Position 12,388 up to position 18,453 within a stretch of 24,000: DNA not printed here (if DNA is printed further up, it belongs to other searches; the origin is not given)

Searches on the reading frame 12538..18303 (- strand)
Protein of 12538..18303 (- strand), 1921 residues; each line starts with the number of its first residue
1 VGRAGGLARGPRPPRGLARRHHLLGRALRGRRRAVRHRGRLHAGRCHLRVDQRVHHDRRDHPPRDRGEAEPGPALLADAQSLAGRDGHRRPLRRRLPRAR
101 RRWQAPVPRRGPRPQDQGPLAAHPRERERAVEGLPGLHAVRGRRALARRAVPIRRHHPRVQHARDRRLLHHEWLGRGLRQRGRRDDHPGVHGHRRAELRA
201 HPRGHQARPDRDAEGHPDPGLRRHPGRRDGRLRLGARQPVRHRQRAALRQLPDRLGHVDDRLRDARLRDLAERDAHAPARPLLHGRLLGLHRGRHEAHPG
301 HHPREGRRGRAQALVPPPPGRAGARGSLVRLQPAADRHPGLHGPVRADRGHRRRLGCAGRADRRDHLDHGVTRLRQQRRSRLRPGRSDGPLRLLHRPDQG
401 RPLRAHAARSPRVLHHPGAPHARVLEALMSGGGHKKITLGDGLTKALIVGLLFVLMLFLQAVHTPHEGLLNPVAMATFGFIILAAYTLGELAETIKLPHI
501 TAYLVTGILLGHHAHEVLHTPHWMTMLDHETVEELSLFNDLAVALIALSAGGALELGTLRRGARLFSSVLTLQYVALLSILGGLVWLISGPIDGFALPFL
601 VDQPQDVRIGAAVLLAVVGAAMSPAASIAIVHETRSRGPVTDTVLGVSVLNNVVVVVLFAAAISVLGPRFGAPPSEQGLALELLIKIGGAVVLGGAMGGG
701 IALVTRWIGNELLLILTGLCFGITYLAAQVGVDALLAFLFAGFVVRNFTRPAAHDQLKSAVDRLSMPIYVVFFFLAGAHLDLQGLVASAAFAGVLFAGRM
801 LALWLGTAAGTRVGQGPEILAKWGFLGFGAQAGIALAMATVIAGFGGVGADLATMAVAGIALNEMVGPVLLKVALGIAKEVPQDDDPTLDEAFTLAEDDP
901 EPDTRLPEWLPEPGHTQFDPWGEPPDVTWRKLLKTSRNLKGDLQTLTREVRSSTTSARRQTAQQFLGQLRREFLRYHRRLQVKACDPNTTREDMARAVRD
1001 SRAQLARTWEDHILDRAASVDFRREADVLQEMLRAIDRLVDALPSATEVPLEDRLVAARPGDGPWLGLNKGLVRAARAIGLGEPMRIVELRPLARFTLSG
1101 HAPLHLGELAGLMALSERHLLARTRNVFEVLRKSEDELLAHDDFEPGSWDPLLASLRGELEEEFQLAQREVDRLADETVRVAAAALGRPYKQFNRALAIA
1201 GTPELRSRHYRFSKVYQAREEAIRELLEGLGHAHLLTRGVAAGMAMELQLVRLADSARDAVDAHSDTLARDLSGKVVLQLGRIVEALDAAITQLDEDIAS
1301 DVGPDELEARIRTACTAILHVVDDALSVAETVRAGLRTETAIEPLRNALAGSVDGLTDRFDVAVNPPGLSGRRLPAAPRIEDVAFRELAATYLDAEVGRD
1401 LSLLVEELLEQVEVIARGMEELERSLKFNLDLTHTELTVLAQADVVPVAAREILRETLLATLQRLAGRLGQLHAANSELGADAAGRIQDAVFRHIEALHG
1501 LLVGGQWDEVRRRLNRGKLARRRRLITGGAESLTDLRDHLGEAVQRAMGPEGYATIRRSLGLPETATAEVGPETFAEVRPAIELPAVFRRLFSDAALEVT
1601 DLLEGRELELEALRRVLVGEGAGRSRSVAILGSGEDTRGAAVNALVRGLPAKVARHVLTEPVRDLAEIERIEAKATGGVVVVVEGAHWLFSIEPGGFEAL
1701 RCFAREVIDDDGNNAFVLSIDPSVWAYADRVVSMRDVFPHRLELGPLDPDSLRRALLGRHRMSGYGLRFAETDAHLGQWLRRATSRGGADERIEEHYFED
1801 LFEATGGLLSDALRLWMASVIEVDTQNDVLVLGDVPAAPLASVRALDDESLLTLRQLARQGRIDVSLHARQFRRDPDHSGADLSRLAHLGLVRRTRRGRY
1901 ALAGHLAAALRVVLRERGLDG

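Call 8: search_protein_families(library=pfam, max_evalue=0.001, proteins=[window:12538-18303:-])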
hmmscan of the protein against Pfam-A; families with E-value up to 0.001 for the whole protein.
window:12538-18303:- (1921 aa): 1 family
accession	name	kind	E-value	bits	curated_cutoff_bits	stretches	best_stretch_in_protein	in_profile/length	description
PF00999.27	Na_H_Exchanger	-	2.7e-21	76.3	26.2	1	485-859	7-357/375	Sodium/hydrogen exchanger, transmembrane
